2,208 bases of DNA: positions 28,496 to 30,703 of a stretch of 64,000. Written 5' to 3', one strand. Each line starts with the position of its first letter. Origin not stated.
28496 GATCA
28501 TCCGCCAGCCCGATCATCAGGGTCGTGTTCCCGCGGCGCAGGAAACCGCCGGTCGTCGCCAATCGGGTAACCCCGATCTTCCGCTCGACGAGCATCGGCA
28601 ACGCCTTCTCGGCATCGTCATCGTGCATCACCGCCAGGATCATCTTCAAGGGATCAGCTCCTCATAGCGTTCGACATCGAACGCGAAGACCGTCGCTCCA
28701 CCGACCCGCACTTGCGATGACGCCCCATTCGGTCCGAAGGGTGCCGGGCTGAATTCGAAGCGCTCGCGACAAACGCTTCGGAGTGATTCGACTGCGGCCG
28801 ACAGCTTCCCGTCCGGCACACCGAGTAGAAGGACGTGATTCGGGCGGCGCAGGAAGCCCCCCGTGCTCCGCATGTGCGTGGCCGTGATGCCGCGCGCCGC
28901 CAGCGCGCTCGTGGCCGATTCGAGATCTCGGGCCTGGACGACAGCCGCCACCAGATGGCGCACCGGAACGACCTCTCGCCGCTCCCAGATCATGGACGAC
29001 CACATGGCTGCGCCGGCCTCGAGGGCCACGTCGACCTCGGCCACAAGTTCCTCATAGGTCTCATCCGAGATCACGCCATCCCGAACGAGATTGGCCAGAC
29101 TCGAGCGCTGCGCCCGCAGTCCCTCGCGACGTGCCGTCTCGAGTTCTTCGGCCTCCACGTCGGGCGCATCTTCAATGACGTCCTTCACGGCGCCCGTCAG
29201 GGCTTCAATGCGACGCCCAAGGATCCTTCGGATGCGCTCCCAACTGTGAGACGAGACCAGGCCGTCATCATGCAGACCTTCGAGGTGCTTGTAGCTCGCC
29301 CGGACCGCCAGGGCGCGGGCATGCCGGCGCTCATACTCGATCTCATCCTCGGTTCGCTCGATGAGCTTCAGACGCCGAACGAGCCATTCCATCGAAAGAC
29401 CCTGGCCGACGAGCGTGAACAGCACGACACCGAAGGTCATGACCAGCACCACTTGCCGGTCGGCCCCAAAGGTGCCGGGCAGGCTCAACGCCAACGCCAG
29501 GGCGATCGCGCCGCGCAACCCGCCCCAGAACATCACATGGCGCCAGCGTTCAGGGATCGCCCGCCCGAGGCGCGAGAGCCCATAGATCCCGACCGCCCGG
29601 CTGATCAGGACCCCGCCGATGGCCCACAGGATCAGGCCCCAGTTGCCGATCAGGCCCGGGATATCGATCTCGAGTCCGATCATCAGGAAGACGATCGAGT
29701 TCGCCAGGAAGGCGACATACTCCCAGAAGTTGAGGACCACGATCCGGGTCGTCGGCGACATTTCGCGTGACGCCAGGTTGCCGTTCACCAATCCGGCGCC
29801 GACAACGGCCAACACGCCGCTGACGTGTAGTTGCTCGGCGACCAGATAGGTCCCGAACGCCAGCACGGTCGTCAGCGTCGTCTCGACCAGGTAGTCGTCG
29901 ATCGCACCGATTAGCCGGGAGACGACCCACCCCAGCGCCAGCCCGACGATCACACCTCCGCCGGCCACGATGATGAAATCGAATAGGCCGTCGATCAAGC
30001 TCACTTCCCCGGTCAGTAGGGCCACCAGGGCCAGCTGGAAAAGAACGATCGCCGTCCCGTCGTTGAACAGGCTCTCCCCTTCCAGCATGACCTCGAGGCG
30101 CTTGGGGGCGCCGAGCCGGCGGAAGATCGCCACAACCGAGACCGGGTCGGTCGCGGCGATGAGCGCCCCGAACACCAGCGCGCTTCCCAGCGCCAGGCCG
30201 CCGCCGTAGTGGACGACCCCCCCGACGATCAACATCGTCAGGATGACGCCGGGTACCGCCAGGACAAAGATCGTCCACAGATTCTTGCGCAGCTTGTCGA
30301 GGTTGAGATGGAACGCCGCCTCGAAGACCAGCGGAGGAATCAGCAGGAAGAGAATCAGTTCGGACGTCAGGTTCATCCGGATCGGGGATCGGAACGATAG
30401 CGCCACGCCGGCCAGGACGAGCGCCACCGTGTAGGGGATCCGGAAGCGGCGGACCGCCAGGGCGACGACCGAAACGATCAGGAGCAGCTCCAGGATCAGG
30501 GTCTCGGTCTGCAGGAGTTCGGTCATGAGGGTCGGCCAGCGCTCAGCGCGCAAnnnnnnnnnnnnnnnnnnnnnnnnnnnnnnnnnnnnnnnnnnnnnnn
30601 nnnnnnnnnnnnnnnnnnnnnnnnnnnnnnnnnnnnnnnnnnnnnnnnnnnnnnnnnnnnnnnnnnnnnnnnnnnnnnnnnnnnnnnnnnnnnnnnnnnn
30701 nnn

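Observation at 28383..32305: Ion-transport operon carrying three cyclic-di-AMP-receptor-type modules, including a NhaP antiporter fused to a DarA/YaaQ-like domain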

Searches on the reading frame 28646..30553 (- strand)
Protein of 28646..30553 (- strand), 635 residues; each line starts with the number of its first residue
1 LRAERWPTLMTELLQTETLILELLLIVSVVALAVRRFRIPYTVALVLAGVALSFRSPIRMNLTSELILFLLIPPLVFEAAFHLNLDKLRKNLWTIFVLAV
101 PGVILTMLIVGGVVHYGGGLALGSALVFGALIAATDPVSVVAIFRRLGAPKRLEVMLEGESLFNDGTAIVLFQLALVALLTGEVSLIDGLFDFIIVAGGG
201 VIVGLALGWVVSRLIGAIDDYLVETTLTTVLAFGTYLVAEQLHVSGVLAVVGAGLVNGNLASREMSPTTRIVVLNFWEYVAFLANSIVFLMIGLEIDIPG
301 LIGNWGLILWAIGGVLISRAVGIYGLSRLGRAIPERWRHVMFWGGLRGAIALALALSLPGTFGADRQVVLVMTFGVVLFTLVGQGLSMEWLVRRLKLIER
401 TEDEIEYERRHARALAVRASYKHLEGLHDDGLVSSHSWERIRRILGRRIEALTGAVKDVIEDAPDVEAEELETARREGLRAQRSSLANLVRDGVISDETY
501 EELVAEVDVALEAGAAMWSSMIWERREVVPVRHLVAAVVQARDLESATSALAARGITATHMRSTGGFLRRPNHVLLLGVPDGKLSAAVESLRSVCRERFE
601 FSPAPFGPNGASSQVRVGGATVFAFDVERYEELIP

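Call 3: search_protein_families(library=pfam, proteins=[window:28646-30553:-], max_evalue=0.1)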
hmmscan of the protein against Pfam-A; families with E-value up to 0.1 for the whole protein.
window:28646-30553:- (635 aa): 3 families
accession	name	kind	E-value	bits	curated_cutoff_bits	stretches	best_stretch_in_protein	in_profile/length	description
PF00999.27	Na_H_Exchanger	-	1.8e-73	248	26.2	1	25-393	2-374/375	Sodium/hydrogen exchanger, transmembrane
PF06153.16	CdAMP_rec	-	8.1e-15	55.4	27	1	534-631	3-107/109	Cyclic-di-AMP receptor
PF07897.16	EAR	-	0.086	12.9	28.9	0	350-366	6-22/36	Ethylene-responsive binding factor-associated repression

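Call 4: search_protein_families(library=ncbifam, proteins=[window:28646-30553:-], max_evalue=0.1)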
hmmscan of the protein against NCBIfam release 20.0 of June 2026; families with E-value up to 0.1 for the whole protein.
window:28646-30553:- (635 aa): 7 families
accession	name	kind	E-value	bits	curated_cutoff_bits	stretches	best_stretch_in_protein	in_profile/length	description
TIGR00831.1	a_cpa1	equivalog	1.4e-91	307.6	279.6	1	19-509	2-518/525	Na+/H+ antiporter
TIGR00840.1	b_cpa1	equivalog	2e-52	178.3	251.25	1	44-417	45-438/559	sodium/hydrogen exchanger 3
NF003716.0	PRK05326.1-3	equivalog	3.8e-36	124.6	355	1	18-408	8-403/499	potassium/proton antiporter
NF003715.0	PRK05326.1-2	equivalog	2e-29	102.4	309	1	15-404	5-398/595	potassium/proton antiporter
NF003714.0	PRK05326.1-1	equivalog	1.9e-18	66.2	471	1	83-397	80-392/577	potassium/proton antiporter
NF058593.1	CycDAmpRcpDarA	equivalog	2.5e-17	63.3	140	1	534-632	3-109/110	cyclic di-AMP receptor DarA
TIGR00932.1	2a37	subfamily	0.034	13.7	238.3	1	30-297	7-275/275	monovalent cation:proton antiporter-2 (CPA2) family protein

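Call 5: find_homologous_proteins(query=window:28646-30553:-)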
Query window:28646-30553:- (635 aa): 7621 proteins with E <= 0.001 among 8000 candidates; the best 120 are listed.
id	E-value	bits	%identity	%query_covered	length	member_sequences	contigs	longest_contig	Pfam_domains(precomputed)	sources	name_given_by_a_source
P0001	0.0e+0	1329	100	99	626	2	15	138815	PF00999.27,PF06153.17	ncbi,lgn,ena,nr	ncbi:MAG TPA: Na+/H+ antiporter [Anaerolineales bacterium]|nr:Na+/H+ antiporter [Anaerolineales bact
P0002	0.0e+0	1204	89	98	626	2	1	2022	PF00999.27,PF06153.17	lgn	-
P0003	0.0e+0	1034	77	98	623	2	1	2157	PF00999.27,PF06153.17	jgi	jgi:CPA1 family monovalent cation:H+ antiporter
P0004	0.0e+0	1031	78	98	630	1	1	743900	PF00999.27,PF06153.17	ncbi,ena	-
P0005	1.0e-267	908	67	98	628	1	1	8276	PF00999.27,PF06153.17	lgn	-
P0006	2.4e-266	903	67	95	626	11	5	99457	PF00999.27,PF06153.17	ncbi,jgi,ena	ncbi:MAG TPA: Na+/H+ antiporter [Anaerolineales bacterium]|jgi:CPA1 family monovalent cation:H+ anti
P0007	1.2e-262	891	67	98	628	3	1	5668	PF00999.27,PF06153.17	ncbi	-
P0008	3.4e-257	873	66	98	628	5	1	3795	PF00999.27,PF06153.17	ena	-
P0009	3.8e-257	873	65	95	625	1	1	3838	PF00999.27,PF06153.17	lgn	-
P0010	1.5e-256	871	66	95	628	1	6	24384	PF00999.27,PF06153.17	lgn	-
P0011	1.6e-256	871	65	98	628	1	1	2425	PF00999.27,PF06153.17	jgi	jgi:Na+:H+ antiporter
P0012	1.8e-256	871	66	95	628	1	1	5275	PF00999.27,PF06153.17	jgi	jgi:CPA1 family monovalent cation:H+ antiporter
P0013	2.7e-256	870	64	98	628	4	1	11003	PF00999.27,PF06153.17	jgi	jgi:CPA1 family monovalent cation:H+ antiporter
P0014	3.8e-256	870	66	98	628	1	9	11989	PF00999.27,PF06153.17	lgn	-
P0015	9.1e-256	868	64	98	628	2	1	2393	PF00999.27,PF06153.17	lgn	-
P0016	1.0e-255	868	66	98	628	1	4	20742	PF00999.27,PF06153.17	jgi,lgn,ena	jgi:CPA1 family monovalent cation:H+ antiporter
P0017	1.1e-255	868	64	98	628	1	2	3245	PF00999.27,PF06153.17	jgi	jgi:CPA1 family monovalent cation:H+ antiporter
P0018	4.2e-255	866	65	98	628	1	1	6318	PF00999.27,PF06153.17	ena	-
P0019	5.4e-255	866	66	98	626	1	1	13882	PF00999.27,PF06153.17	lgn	-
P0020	6.4e-255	866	64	98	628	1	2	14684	PF00999.27,PF06153.17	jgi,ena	-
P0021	9.5e-255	865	64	99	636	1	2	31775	PF00999.27,PF06153.17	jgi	jgi:CPA1 family monovalent cation:H+ antiporter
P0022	1.7e-253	861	64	98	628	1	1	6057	PF00999.27,PF06153.17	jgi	jgi:CPA1 family monovalent cation:H+ antiporter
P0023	3.2e-253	860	66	95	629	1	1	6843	PF00999.27,PF06153.17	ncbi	-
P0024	4.7e-253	859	67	98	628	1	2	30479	PF00999.27,PF06153.17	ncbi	-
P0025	7.4e-252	855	64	98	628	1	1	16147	PF00999.27,PF06153.17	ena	-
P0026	9.4e-252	855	66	95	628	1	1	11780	PF00999.27,PF06153.17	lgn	-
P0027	1.4e-251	855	64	98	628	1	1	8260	PF00999.27,PF06153.17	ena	-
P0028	1.5e-251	854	64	95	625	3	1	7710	PF00999.27,PF06153.17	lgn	-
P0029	1.8e-251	854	64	98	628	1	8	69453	PF00999.27,PF06153.17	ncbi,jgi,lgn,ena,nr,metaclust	ncbi:MAG: Na+/H+ antiporter [Chloroflexi bacterium RBG_19FT_COMBO_62_14]|nr:MAG: Na+/H+ antiporter [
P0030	2.2e-251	854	65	98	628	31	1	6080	PF00999.27,PF06153.17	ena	-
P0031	2.4e-251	854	63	95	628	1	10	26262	PF00999.27,PF06153.17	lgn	-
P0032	4.1e-251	853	65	95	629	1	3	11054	PF00999.27,PF06153.17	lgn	-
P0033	4.4e-251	853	67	94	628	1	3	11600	PF00999.27,PF06153.17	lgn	-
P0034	5.0e-251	853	64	98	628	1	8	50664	PF00999.27,PF06153.17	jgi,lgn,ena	-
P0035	6.1e-251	852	64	98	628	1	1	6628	PF00999.27,PF06153.17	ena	-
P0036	1.5e-250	851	64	98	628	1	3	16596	PF00999.27,PF06153.17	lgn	-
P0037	2.0e-250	851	64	98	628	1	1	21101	PF00999.27,PF06153.17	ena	-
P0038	3.0e-250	850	64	98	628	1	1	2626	PF00999.27,PF06153.17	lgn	-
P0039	4.6e-250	850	65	95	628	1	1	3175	PF00999.27,PF06153.17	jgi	jgi:CPA1 family monovalent cation:H+ antiporter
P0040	7.0e-250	849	65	98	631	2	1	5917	PF00999.27,PF06153.17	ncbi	-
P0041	1.9e-249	847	63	95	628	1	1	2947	PF00999.27,PF06153.17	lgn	-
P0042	2.5e-249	847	66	98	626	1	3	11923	PF00999.27,PF06153.17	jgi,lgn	jgi:CPA1 family monovalent cation:H+ antiporter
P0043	3.3e-249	847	64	95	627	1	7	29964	PF00999.27,PF06153.17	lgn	-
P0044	6.7e-249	846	63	98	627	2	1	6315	PF00999.27,PF06153.17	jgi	jgi:CPA1 family monovalent cation:H+ antiporter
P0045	5.3e-248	843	64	95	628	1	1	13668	PF00999.27,PF06153.17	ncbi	-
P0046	9.5e-248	842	65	94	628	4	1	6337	PF00999.27,PF06153.17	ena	-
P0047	4.7e-247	840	62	98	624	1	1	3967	PF00999.27,PF06153.17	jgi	jgi:CPA1 family monovalent cation:H+ antiporter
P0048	4.8e-247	840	63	98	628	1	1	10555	PF00999.27,PF06153.17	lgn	-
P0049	5.3e-247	839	65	98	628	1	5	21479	PF00999.27,PF06153.17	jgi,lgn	jgi:CPA1 family monovalent cation:H+ antiporter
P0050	8.0e-247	839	65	95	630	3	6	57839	PF00999.27,PF06153.17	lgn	-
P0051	1.5e-246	838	65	98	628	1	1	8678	PF00999.27,PF06153.17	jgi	jgi:CPA1 family monovalent cation:H+ antiporter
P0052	1.5e-246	838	63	95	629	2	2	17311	PF00999.27,PF06153.17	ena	-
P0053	4.4e-245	833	65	98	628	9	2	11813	PF00999.27,PF06153.17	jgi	jgi:CPA1 family monovalent cation:H+ antiporter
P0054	8.6e-245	832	62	98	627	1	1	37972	PF00999.27,PF06153.17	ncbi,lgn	ncbi:MAG: Na+/H+ antiporter [Anaerolineales bacterium]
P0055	2.1e-243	828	62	98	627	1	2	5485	PF00999.27,PF06153.17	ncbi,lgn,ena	-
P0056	3.5e-243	827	62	98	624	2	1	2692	PF00999.27,PF06153.17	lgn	-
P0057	1.1e-242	825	63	98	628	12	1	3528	PF00999.27,PF06153.17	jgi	-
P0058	3.1e-242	824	63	98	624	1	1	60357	PF00999.27,PF06153.17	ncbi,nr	ncbi:MAG: Na+/H+ antiporter [Anaerolineae bacterium]|nr:MAG: Na+/H+ antiporter [Anaerolineae bacteri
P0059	4.2e-242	823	64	98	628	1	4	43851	PF00999.27,PF06153.17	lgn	-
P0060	5.1e-242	823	63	98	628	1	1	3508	PF00999.27,PF06153.17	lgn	-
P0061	1.7e-241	821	62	98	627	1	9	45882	PF00999.27,PF06153.17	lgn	-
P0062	2.1e-241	821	65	95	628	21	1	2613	PF00999.27,PF06153.17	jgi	jgi:CPA1 family monovalent cation:H+ antiporter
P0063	2.8e-241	821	62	98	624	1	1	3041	PF00999.27,PF06153.17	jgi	jgi:CPA1 family monovalent cation:H+ antiporter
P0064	3.1e-241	820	64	98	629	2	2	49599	PF00999.27,PF06153.17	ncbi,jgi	jgi:CPA1 family monovalent cation:H+ antiporter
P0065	3.7e-241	820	63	98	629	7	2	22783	PF00999.27,PF06153.17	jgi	jgi:CPA1 family monovalent cation:H+ antiporter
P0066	8.2e-241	819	63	98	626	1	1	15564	PF00999.27,PF06153.17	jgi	jgi:CPA1 family monovalent cation:H+ antiporter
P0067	1.7e-240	818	64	95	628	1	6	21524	PF00999.27,PF06153.17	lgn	-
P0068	2.4e-240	817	61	98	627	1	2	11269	PF00999.27,PF06153.17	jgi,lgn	jgi:CPA1 family monovalent cation:H+ antiporter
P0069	5.2e-240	816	63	98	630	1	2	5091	PF00999.27,PF06153.17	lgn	-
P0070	8.7e-240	816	62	98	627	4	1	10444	PF00999.27,PF06153.17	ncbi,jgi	ncbi:MAG: Na+/H+ antiporter [Anaerolineales bacterium]|jgi:CPA1 family monovalent cation:H+ antiport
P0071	1.5e-239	815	63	98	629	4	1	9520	PF00999.27,PF06153.17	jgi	-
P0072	1.6e-239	815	61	98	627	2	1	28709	PF00999.27,PF06153.17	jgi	-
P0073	1.6e-239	815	63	94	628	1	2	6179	PF00999.27,PF06153.17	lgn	-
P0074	1.9e-239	814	63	98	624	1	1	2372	PF00999.27,PF06153.17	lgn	-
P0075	4.1e-239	813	63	98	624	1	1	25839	PF00999.27,PF06153.17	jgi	-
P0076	8.3e-239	812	62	98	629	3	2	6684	PF00999.27,PF06153.17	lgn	-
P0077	8.7e-239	812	63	95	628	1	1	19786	PF00999.27,PF06153.17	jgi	jgi:CPA1 family monovalent cation:H+ antiporter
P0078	8.8e-239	812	62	98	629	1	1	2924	PF00999.27,PF06153.17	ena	-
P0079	9.6e-239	812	62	98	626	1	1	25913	PF00999.27,PF06153.17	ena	-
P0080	1.2e-238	812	62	98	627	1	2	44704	PF00999.27,PF06153.17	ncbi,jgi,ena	-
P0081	1.4e-238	812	61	98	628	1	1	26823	PF00999.27,PF06153.17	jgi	jgi:CPA1 family monovalent cation:H+ antiporter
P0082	1.7e-238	811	62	98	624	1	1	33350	PF00999.27,PF06153.17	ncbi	ncbi:MAG: Na+/H+ antiporter [Anaerolineales bacterium]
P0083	1.7e-238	811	61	98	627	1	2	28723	PF00999.27,PF06153.17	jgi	jgi:CPA1 family monovalent cation:H+ antiporter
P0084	6.7e-238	809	61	98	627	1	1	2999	PF00999.27,PF06153.17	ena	-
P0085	9.6e-238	809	61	98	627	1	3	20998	PF00999.27,PF06153.17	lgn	-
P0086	1.9e-237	808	62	98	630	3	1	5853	PF00999.27,PF06153.17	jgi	jgi:CPA1 family monovalent cation:H+ antiporter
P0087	3.1e-237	807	61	98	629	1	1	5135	PF00999.27,PF06153.17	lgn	-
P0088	3.9e-237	807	62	98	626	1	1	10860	PF00999.27,PF06153.17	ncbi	-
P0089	4.5e-237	807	61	98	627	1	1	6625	PF00999.27,PF06153.17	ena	-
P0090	6.9e-237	806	66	90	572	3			PF00999.27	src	-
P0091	1.0e-236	805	63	98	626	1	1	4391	PF00999.27,PF06153.17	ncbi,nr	ncbi:MAG: Na+/H+ antiporter [Chloroflexi bacterium]|nr:Na+/H+ antiporter [Chloroflexota bacterium]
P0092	1.2e-236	805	61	98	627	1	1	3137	PF00999.27,PF06153.17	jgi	jgi:CPA1 family monovalent cation:H+ antiporter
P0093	1.3e-236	805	62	96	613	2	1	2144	PF00999.27,PF06153.17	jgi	jgi:CPA1 family monovalent cation:H+ antiporter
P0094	2.1e-236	804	62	95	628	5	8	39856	PF00999.27,PF06153.17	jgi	jgi:CPA1 family monovalent cation:H+ antiporter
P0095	2.2e-236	804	62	94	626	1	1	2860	PF00999.27,PF06153.17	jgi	jgi:CPA1 family monovalent cation:H+ antiporter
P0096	2.4e-236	804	63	96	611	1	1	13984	PF00999.27,PF06153.17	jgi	-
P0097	2.6e-236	804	62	96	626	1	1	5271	PF00999.27,PF06153.17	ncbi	-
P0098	2.9e-236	804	62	98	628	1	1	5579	PF00999.27,PF06153.17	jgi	-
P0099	3.4e-236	804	62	94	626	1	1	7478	PF00999.27,PF06153.17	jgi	jgi:CPA1 family monovalent cation:H+ antiporter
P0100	3.8e-236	804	63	98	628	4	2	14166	PF00999.27,PF06153.17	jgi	jgi:CPA1 family monovalent cation:H+ antiporter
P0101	5.7e-236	803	62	98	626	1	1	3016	PF00999.27,PF06153.17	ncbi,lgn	-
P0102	6.8e-236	803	62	98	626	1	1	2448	PF00999.27,PF06153.17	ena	-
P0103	7.2e-236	803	60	98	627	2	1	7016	PF00999.27,PF06153.17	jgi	jgi:CPA1 family monovalent cation:H+ antiporter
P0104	9.6e-236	802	62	98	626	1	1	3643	PF00999.27,PF06153.17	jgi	jgi:CPA1 family monovalent cation:H+ antiporter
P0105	1.1e-235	802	62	94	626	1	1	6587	PF00999.27,PF06153.17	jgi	jgi:CPA1 family monovalent cation:H+ antiporter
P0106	1.1e-235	802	62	98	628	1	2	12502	PF00999.27,PF06153.17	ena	-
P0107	1.3e-235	802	62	98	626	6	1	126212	PF00999.27,PF06153.17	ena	-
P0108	1.3e-235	802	61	98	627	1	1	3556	PF00999.27,PF06153.17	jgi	jgi:CPA1 family monovalent cation:H+ antiporter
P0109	1.6e-235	801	63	96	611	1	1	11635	PF00999.27,PF06153.17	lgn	-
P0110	6.0e-235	800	61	98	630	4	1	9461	PF00999.27,PF06153.17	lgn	-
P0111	6.8e-235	799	61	98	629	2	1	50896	PF00999.27,PF06153.17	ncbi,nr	ncbi:MAG: Na+/H+ antiporter [Anaerolineales bacterium]|nr:Na+/H+ antiporter [Anaerolineales bacteriu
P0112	9.7e-235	799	62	98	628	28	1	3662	PF00999.27,PF06153.17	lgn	-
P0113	1.8e-234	798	63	98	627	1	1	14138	PF00999.27,PF06153.17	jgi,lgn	jgi:CPA1 family monovalent cation:H+ antiporter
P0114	2.2e-234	798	62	95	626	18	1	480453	PF00999.27,PF06153.17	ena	-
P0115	2.5e-234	798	59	98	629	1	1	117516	PF00999.27,PF06153.17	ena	-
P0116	2.8e-234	797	60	98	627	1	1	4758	PF00999.27,PF06153.17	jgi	jgi:CPA1 family monovalent cation:H+ antiporter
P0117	3.7e-234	797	62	98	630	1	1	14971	PF00999.27,PF06153.17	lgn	-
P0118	3.9e-234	797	62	95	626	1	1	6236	PF00999.27,PF06153.17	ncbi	ncbi:MAG: Na+/H+ antiporter [Anaerolineales bacterium]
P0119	7.1e-234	796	62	98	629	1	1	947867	PF00999.27,PF06153.17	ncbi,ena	-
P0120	8.1e-234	796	62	98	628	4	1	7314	PF00999.27,PF06153.17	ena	-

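Call 9: find_related_loci(query=window:28646-30553:-, collection=genome_contigs, flank=6000)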
Query window:28646-30553:- (635 aa) in genome_contigs; peptide patterns used: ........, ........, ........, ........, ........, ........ (x = any residue, [..] = any of these).
290 stretches matched a pattern; 149 encode a relative of the query (tblastn E <= 1e-3); the best 80 are kept; 80 distinct loci.
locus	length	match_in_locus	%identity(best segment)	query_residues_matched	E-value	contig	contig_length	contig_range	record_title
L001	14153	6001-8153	78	10-633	0e+0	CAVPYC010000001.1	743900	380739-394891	MAG: uncultured Chloroflexia bacterium isolate MFD09964.bin.2.1 genome assembly, contig: contig_1181, whole genome shotg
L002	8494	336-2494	67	8-633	0e+0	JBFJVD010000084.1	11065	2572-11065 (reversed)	MAG: Anaerolineales bacterium isolate Mix_sand19.2022.05.D.79 k141_505069_length_11065_cov_11.0000, whole genome shotgun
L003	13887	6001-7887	63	10-633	0e+0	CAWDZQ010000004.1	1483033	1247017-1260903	MAG: uncultured Chloroflexia bacterium isolate MFD05684.bin.1.112 genome assembly, contig: contig_87482, whole genome sh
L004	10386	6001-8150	62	9-635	0e+0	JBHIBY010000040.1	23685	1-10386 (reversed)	MAG: Anaerolineales bacterium isolate FS_3_bin.17 NODE_74_length_23685_cov_9.489420, whole genome shotgun sequence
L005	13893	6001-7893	63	10-635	0e+0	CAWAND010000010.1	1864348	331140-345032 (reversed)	MAG: uncultured Chloroflexia bacterium isolate MFD02923.bin.1.168 genome assembly, contig: contig_7897, whole genome sho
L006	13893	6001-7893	62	10-635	0e+0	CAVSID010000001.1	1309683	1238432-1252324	MAG: uncultured Chloroflexia bacterium isolate MFD02416.bin.2.77 genome assembly, contig: contig_12481, whole genome sho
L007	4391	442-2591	62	9-633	0e+0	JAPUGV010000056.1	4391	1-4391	MAG: Chloroflexota bacterium isolate KW1-S05_108 KW1-S05_108_cg56, whole genome shotgun sequence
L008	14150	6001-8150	63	9-635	0e+0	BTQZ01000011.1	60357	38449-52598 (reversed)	MAG: Anaerolineae bacterium BMS9Abin28 DNA, NODE_52_length_60357, whole genome shotgun sequence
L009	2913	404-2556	61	10-633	0e+0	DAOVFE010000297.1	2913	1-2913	MAG TPA_asm: Anaerolineales bacterium isolate CSMAG_1101 CSMAG_1101_k141_1264408_length_2913_cov_6.8095, whole genome sh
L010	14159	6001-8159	62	10-635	0e+0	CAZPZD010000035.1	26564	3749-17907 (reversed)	MAG TPA_asm: uncultured Anaerolineaceae bacterium isolate SRP119689_co1_218 genome assembly, contig: NODE_2295_length_26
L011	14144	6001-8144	62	9-635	0e+0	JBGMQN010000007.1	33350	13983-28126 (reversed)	MAG: Anaerolineales bacterium isolate N04_S1C25542 S1CNODE_221_length_33350_cov_50.038504, whole genome shotgun sequence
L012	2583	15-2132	61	21-633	0e+0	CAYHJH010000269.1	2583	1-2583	MAG TPA_asm: uncultured Anaerolineaceae bacterium isolate ERP119705_co14_114 genome assembly, contig: NODE_102244_length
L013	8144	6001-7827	60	31-634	0e+0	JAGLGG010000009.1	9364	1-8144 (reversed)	MAG: Anaerolineales bacterium isolate RS_10_26 ROV157_10.bin.26.fa_9, whole genome shotgun sequence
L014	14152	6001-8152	62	10-633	0e+0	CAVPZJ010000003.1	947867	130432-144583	MAG: uncultured Chloroflexia bacterium isolate MFD09964.bin.2.53 genome assembly, contig: contig_13173, whole genome sho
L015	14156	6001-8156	61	9-635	0e+0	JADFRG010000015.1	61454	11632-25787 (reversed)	MAG: Chloroflexota bacterium isolate B84T3L11 B84T3L11_NODE232, whole genome shotgun sequence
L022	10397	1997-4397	51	18-633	0e+0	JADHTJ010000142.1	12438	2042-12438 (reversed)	MAG: Anaerolineales bacterium isolate BS150m-G17 BS-150m-C4608, whole genome shotgun sequence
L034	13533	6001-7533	59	8-514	0e+0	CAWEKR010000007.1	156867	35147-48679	MAG: uncultured Chloroflexia bacterium isolate MFD05942.bin.3.255 genome assembly, contig: contig_26724, whole genome sh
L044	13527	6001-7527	58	10-513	0e+0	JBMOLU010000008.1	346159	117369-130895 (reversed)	MAG: Chloroflexota bacterium isolate Betzabe_MAG032 MAG032_8, whole genome shotgun sequence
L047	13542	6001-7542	60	10-518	0e+0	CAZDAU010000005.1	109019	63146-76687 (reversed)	MAG TPA_asm: uncultured Anaerolinea sp. isolate binchicken_co274_325 genome assembly, contig: NODE_423_length_109019_cov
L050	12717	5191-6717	57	10-514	0e+0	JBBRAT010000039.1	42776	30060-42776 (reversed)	MAG: Anaerolineales bacterium isolate Co_metawrap_2310 Cmw_2310_k141_12057971_length_42776_cov_21.9980, whole genome sho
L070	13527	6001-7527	55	10-514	2e-176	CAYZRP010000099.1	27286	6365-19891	MAG TPA_asm: uncultured Anaerolineales bacterium isolate SRP298887_co1_48 genome assembly, contig: NODE_1462_length_2728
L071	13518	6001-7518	59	10-511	3e-175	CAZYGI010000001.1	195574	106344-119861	MAG TPA_asm: uncultured Anaerolineales bacterium isolate binchicken_co115_307 genome assembly, contig: NODE_87_length_19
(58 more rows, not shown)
